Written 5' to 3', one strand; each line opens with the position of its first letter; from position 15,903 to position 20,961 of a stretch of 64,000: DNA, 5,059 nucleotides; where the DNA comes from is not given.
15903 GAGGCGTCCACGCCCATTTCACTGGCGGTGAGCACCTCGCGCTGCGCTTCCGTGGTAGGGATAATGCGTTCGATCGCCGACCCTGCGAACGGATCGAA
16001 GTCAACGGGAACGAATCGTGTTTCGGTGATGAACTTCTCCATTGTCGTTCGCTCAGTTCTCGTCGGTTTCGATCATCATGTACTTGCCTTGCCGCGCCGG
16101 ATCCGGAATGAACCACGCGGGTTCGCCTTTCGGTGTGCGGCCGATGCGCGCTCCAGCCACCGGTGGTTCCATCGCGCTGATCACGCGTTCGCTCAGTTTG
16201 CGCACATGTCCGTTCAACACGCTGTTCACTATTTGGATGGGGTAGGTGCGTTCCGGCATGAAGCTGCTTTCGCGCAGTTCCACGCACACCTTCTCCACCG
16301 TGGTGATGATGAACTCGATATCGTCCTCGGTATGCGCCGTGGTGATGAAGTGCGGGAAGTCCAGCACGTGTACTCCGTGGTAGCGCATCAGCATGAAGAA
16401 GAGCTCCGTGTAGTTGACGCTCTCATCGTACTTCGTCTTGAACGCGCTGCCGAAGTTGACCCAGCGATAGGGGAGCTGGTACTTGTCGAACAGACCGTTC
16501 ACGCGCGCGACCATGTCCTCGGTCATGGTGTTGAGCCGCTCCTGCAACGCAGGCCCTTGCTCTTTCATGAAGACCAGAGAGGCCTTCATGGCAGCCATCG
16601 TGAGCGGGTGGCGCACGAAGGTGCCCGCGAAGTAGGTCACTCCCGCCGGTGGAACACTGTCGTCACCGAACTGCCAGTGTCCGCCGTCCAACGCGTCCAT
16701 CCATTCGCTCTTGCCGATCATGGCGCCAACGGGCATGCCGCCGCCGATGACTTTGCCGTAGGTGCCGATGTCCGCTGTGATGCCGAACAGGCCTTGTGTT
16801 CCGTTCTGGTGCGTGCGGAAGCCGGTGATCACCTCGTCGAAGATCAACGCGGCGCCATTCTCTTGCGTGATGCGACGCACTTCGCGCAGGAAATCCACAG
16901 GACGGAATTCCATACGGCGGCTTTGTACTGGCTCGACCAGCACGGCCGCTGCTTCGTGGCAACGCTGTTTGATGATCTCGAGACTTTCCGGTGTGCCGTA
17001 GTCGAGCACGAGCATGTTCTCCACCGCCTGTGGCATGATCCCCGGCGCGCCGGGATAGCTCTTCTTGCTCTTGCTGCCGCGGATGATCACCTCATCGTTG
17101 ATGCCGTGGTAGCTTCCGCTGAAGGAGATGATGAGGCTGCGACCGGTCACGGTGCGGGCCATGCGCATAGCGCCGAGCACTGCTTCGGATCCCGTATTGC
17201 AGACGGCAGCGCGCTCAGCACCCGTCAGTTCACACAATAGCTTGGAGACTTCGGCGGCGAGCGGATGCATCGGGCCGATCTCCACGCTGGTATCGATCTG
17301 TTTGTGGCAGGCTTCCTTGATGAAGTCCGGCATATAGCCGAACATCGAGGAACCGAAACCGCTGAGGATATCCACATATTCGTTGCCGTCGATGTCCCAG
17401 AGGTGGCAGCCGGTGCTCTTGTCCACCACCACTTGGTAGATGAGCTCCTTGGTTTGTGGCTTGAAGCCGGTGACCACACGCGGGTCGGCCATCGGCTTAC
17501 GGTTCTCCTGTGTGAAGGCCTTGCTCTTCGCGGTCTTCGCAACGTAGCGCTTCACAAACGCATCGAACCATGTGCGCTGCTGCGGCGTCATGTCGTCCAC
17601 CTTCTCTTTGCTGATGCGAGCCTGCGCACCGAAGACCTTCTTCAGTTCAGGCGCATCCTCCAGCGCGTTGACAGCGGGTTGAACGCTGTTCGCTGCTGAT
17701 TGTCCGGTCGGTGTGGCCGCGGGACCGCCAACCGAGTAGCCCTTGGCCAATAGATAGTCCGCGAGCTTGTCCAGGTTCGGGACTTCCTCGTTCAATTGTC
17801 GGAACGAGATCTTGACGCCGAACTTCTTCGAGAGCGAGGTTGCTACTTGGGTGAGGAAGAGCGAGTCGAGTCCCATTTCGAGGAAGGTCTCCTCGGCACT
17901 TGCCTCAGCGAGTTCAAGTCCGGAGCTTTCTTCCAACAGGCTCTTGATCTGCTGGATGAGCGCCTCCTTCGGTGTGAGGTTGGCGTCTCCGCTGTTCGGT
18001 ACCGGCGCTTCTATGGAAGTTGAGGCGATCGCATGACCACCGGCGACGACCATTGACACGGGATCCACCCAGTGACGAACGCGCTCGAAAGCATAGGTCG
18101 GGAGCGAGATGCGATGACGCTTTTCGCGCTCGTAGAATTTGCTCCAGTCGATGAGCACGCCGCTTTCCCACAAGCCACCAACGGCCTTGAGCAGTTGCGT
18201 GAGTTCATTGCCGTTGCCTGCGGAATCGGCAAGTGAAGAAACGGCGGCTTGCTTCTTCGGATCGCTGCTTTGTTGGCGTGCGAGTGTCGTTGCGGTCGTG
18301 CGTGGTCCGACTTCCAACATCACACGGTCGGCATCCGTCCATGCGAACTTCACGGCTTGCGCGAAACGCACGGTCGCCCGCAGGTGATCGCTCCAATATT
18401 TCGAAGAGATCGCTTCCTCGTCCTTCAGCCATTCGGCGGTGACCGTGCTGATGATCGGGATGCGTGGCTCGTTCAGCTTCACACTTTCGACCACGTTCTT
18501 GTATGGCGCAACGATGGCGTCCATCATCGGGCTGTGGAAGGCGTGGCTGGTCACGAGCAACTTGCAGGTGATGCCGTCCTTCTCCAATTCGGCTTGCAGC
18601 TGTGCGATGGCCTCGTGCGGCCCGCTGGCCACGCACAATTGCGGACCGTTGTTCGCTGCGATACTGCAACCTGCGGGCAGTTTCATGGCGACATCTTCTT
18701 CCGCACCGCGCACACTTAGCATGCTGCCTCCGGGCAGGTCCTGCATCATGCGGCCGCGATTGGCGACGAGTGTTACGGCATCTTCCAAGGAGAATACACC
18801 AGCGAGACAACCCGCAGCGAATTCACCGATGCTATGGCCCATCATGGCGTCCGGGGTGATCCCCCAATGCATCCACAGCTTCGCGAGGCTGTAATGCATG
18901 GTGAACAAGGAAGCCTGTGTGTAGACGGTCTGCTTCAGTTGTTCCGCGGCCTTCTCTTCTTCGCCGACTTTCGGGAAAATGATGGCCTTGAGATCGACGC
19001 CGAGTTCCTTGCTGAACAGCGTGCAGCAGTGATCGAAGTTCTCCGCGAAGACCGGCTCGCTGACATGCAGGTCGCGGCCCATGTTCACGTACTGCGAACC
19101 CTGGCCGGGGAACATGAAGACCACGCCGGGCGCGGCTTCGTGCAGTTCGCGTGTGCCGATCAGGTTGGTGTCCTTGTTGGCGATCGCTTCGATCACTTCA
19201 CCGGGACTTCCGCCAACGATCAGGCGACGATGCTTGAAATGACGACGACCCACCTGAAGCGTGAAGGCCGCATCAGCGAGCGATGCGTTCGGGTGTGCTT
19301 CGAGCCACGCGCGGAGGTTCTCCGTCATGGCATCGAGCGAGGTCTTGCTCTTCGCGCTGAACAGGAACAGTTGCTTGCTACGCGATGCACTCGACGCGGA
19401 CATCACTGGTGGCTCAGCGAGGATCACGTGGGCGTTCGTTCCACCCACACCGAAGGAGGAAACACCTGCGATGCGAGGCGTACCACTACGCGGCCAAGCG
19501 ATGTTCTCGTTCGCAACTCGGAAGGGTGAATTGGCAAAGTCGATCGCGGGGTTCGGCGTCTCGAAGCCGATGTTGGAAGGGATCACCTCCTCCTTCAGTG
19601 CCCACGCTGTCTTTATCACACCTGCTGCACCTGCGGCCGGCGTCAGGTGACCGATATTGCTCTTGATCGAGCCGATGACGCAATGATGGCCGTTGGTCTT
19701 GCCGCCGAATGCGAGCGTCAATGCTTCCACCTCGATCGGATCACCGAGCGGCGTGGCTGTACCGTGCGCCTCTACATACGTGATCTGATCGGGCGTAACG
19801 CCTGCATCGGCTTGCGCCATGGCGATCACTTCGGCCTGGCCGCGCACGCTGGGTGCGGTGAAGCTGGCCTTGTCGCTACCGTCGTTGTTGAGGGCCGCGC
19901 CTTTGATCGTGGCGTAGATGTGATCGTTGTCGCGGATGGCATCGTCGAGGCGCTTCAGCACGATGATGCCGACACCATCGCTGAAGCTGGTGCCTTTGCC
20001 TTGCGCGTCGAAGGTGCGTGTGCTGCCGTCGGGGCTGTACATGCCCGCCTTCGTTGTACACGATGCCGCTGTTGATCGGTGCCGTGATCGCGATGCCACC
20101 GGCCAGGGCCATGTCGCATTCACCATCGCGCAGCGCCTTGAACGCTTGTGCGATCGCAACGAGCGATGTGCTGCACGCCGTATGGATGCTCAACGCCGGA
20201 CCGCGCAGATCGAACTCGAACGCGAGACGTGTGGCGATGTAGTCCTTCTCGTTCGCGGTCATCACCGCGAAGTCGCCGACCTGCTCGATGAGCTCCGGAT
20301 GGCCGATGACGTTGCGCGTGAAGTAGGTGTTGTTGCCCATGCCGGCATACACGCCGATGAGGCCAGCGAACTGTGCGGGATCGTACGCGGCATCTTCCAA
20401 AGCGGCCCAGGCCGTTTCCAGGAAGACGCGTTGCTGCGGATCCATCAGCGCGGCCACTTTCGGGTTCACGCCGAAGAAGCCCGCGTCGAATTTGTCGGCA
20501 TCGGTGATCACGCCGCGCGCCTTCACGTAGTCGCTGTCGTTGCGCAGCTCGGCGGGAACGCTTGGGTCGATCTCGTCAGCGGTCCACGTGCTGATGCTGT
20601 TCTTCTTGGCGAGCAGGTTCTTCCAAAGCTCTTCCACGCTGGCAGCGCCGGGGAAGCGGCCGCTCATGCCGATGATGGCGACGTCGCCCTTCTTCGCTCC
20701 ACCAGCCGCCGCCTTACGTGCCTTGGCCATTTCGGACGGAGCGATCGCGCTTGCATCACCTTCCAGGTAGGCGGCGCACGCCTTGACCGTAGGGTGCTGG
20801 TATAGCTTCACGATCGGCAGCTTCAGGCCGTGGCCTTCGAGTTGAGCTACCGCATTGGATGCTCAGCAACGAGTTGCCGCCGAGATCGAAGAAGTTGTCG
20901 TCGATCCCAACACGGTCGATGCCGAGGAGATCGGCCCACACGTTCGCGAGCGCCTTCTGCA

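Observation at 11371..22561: Compact three-gene hybrid NRPS-PKS cluster with an in-line beta-aminotransferase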

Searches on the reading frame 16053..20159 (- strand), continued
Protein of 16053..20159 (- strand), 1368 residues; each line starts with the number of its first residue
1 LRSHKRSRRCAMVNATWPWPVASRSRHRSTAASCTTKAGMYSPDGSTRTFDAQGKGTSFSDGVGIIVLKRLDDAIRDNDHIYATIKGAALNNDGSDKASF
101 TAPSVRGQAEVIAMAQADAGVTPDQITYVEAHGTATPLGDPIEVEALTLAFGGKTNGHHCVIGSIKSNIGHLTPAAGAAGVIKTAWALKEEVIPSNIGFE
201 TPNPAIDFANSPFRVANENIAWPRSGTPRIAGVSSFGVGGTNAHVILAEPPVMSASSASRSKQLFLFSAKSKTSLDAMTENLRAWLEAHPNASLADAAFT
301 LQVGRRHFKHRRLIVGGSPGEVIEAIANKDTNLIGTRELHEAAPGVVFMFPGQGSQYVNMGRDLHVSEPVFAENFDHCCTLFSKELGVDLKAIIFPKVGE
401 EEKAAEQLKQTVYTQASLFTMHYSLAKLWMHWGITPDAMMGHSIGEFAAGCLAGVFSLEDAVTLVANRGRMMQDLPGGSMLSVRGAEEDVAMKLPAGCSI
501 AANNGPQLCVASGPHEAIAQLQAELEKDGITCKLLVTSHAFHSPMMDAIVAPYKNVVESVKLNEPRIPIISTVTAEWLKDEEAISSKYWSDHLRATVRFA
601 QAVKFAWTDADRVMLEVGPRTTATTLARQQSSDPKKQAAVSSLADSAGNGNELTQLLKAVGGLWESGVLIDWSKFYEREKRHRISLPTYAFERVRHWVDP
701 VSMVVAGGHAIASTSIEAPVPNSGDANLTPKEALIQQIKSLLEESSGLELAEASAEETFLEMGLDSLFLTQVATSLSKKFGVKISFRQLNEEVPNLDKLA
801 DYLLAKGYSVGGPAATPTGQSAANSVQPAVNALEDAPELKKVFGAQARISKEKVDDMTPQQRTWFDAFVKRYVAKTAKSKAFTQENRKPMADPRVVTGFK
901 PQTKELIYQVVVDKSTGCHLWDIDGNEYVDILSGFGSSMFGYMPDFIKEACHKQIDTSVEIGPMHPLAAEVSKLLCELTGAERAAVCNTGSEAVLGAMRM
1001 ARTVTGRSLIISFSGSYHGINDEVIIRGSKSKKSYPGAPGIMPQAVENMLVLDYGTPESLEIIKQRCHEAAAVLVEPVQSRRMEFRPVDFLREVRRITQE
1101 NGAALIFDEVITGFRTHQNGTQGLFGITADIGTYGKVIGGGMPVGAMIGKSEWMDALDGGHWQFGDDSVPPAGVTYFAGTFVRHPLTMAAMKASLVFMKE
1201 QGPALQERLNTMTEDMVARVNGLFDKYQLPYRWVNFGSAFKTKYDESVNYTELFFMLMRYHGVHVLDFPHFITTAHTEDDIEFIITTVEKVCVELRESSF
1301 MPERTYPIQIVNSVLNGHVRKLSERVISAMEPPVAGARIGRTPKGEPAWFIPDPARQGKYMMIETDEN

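Call 14: find_related_loci(query=window:16053-20159:-, collection=genome_contigs, flank=10000)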
Query window:16053-20159:- (1368 aa) in genome_contigs; peptide patterns used: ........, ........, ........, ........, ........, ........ (x = any residue, [..] = any of these).
168 stretches matched a pattern; 155 encode a relative of the query (tblastn E <= 1e-3); the best 80 are kept; 80 distinct loci.
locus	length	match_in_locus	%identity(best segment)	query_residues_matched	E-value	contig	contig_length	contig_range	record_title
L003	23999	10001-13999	94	36-1367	0e+0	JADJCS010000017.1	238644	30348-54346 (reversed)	MAG: Flavobacteriales bacterium isolate Aved_18-Q3-R54-62_BATAC.626 tig00017297-10-2384830, whole genome shotgun sequenc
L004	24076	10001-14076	90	10-1368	0e+0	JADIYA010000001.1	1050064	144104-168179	MAG: Flavobacteriales bacterium isolate AalE_18-Q3-R2-46_BAT3C.189 tig00000646-10-10478310, whole genome shotgun sequenc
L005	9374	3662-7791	90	8-1368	0e+0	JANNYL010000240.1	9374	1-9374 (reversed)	MAG: Flavobacteriales bacterium isolate VAR_34_concoct_196_sub VAR_34_k141_374877, whole genome shotgun sequence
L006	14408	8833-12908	90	10-1368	0e+0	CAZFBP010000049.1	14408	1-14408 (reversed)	MAG TPA_asm: uncultured Chryseobacterium sp. isolate binchicken_co16_2 genome assembly, contig: NODE_7023_length_14408_c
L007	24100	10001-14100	89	2-1368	0e+0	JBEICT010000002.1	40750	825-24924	MAG: Flavobacteriales bacterium isolate Sample-101-S75-bin-153 Sample_101_S75-bin_153-k141_3364209, whole genome shotgun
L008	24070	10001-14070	88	10-1366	0e+0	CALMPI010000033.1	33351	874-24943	MAG TPA_asm: uncultured Flavobacteriales bacterium isolate SRR2107183_bin.102_CONCOCT_v1.1_MAG genome assembly, contig:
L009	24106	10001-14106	88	1-1367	0e+0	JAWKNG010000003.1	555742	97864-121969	MAG: Flavobacteriales bacterium isolate AC1.1 AC1.1.fa-3, whole genome shotgun sequence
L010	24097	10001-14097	88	10-1368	0e+0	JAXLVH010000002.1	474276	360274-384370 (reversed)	MAG: Flavobacteriales bacterium isolate STL-BAC51 C2.61.fa-2, whole genome shotgun sequence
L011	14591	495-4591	87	2-1366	0e+0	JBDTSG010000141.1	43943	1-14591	MAG: Flavobacteriales bacterium isolate cluster3_bin.265 NODE_2156_length_43943_cov_8.414373, whole genome shotgun seque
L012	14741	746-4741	88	36-1368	0e+0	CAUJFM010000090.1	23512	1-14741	MAG: Bacteroidota bacterium isolate KLAP54 genome assembly, contig: KLAP54_99511, whole genome shotgun sequence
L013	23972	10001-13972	87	39-1363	0e+0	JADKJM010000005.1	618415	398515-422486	MAG: Flavobacteriales bacterium isolate Vibo_18-Q3-R45-57_BATAC.153 tig00001551-10-6194950, whole genome shotgun sequenc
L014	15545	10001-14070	87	10-1368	0e+0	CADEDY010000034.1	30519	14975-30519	MAG: uncultured Bacteroidetes bacterium isolate Bacteroidetes sp. RBC078 genome assembly, contig: MAG078_34, whole genom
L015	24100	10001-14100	87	1-1367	0e+0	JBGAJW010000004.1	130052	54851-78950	MAG: Flavobacteriales bacterium isolate MAG_AAO_H125.21 AAOH125-21_opera_contig_579, whole genome shotgun sequence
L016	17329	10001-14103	87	10-1367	0e+0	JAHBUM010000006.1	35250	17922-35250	MAG: Flavobacteriales bacterium isolate ACE_BAC33 BAC33_6, whole genome shotgun sequence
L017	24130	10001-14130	87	2-1368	0e+0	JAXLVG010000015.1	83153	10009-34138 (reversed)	MAG: Flavobacteriales bacterium isolate STL-BAC50 C1.239.fa-15, whole genome shotgun sequence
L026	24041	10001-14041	83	36-1367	0e+0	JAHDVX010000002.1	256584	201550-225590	MAG: Flavobacteriales bacterium isolate BAC5 NODE_128_length_256584_cov_9.785654, whole genome shotgun sequence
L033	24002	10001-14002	80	37-1367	0e+0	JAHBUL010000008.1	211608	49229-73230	MAG: Flavobacteriales bacterium isolate ACE_BAC32 BAC32_8, whole genome shotgun sequence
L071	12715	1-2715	85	459-1364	0e+0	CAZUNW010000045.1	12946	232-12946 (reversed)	MAG TPA_asm: uncultured Chryseobacterium sp. isolate SRP193358_co1_73 genome assembly, contig: NODE_13501_length_12946_c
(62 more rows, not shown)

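Call 41: search_protein_families(library=pfam, proteins=[L026:18130-20271:+, L071:3898-5568:+, L071:5471-6148:+, L071:6706-7446:+, L008:14074-18066:+, L033:13995-21134:+], max_evalue=0.0001)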
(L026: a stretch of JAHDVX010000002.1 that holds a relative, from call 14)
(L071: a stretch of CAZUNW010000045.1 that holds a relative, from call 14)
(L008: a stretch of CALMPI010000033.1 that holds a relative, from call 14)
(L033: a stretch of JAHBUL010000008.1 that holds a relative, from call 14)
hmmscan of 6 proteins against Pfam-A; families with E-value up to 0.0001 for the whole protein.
L026:18130-20271:+ (713 aa): 1 family
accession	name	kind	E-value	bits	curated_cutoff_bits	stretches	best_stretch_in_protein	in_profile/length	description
PF18962.6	Por_Secre_tail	-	9e-06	26.3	27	1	643-699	1-64/75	Secretion system C-terminal sorting domain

L071:3898-5568:+ (556 aa): 7 families
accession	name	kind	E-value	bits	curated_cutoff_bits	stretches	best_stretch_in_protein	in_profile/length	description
PF02518.31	HATPase_c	-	1.1e-28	100.3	26.4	1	446-551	2-109/111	Histidine kinase-, DNA gyrase B-, and HSP90-like ATPase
PF00512.31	HisKA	-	9.5e-14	51.6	26.9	1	334-401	1-66/66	His Kinase A (phospho-acceptor) domain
PF13185.12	GAF_2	-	1.5e-12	48.3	28.6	1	152-285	2-126/136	GAF domain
PF01590.32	GAF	-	7.1e-10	40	22.4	1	153-283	1-122/133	GAF domain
PF13188.13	PAS_8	-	5.8e-06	26.5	21.8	1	14-61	4-48/65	PAS domain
PF08448.16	PAS_4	-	7.3e-05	23.4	23.1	0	17-64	1-48/110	PAS fold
PF00989.32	PAS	-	7.8e-05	23.1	22.6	0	14-109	4-99/113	PAS fold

L071:5471-6148:+ (225 aa): 2 families
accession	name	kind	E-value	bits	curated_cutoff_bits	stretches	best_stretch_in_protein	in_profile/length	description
PF00011.27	HSP20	-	4.9e-20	72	20.8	1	124-224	2-101/102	Hsp20/alpha crystallin family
PF17886.7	ArsA_HSP20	-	8.4e-05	22.5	22.5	0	129-206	2-61/63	HSP20-like domain found in ArsA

L071:6706-7446:+ (246 aa): 0 families

L008:14074-18066:+ (1330 aa): 5 families
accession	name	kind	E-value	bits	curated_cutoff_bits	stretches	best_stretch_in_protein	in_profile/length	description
PF00668.25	Condensation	-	4.8e-83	279.8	30.6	1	38-468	4-443/456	Condensation domain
PF00501.34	AMP-binding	-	4e-80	269.9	29.9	1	498-843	1-384/384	AMP-binding enzyme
PF00975.26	Thioesterase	-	9.2e-21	75.5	26.4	1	1129-1314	35-223/226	Thioesterase domain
PF00550.31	PP-binding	-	6.7e-16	58.7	20.8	1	1014-1074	2-64/67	Phosphopantetheine attachment site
PF13193.12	AMP-binding_C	-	1.2e-05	26.6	24.5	1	902-985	1-76/76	AMP-binding enzyme C-terminal domain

L033:13995-21134:+ (2379 aa): 5 families
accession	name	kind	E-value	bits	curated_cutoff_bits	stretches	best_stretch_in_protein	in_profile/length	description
PF00668.25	Condensation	-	4.4e-186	619.5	30.6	2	1098-1529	4-456/456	Condensation domain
PF00501.34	AMP-binding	-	1.4e-170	567.7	29.9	2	506-849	1-384/384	AMP-binding enzyme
PF00550.31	PP-binding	-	1.2e-31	109.2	20.8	2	1015-1079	1-67/67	Phosphopantetheine attachment site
PF00975.26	Thioesterase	-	1.3e-25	91.4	26.4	1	2187-2365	43-224/226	Thioesterase domain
PF13193.12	AMP-binding_C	-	3.1e-25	89.3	24.5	2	908-987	1-76/76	AMP-binding enzyme C-terminal domain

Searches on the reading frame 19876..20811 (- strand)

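Call 5: search_protein_families(library=pfam, proteins=[window:19876-20811:-])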
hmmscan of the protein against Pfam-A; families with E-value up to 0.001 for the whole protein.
window:19876-20811:- (311 aa): 2 families
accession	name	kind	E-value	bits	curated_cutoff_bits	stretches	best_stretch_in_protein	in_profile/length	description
PF00109.32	ketoacyl-synt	-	4e-57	194.1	20.8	1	43-261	3-222/252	Beta-ketoacyl synthase, N-terminal domain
PF00108.29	Thiolase_N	-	3.8e-05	23.6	26.4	1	175-240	45-112/260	Thiolase, N-terminal domain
